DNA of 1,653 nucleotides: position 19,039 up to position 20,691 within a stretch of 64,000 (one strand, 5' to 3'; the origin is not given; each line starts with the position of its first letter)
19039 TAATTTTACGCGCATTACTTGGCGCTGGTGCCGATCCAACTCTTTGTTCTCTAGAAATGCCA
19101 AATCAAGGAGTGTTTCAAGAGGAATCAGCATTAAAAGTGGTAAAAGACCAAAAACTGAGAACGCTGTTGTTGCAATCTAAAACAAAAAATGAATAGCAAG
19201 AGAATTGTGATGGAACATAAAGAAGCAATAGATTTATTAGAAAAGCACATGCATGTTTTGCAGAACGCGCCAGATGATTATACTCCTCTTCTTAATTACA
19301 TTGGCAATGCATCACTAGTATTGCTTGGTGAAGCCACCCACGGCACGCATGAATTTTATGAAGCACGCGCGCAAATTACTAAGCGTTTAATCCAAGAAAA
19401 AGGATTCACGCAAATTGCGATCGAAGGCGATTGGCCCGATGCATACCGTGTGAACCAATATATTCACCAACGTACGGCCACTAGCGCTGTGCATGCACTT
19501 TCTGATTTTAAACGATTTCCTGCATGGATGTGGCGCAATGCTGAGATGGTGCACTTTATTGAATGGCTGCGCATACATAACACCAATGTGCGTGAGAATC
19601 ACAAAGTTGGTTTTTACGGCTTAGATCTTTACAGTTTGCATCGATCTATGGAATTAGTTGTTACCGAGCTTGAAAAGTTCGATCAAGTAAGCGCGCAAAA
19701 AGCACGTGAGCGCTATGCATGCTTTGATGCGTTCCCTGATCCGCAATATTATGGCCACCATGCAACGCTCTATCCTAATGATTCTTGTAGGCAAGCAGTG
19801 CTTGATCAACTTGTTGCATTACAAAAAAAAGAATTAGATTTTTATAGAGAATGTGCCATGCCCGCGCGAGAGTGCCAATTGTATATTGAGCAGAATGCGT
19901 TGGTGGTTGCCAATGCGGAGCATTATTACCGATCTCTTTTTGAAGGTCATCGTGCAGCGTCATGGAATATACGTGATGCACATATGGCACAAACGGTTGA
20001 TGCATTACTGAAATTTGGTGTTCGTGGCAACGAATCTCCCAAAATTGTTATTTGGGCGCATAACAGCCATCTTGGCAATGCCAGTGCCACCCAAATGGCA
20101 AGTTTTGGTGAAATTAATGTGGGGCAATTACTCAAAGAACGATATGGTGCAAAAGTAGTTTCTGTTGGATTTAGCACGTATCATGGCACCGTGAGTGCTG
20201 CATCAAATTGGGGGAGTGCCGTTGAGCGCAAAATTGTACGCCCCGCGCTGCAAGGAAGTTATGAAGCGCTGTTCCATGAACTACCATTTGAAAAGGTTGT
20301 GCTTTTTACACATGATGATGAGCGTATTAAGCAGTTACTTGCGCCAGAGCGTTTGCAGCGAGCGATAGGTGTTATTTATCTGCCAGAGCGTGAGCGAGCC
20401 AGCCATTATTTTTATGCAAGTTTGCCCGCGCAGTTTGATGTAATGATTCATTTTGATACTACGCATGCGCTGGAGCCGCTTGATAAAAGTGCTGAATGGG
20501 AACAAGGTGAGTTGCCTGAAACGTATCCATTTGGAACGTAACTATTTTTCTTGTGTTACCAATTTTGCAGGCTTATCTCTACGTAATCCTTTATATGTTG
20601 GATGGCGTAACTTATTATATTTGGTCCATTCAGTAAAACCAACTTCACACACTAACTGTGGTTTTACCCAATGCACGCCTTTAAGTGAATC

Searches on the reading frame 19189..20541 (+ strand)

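Call 95: search_protein_families(library=pfam, proteins=[window:19189-20541:+], max_evalue=0.00001)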
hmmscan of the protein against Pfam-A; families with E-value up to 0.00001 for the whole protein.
window:19189-20541:+ (450 aa): 1 family
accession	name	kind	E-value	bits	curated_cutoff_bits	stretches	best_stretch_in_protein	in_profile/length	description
PF05139.19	Erythro_esteras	-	2e-120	403.2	26.4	1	68-425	1-358/358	Erythromycin esterase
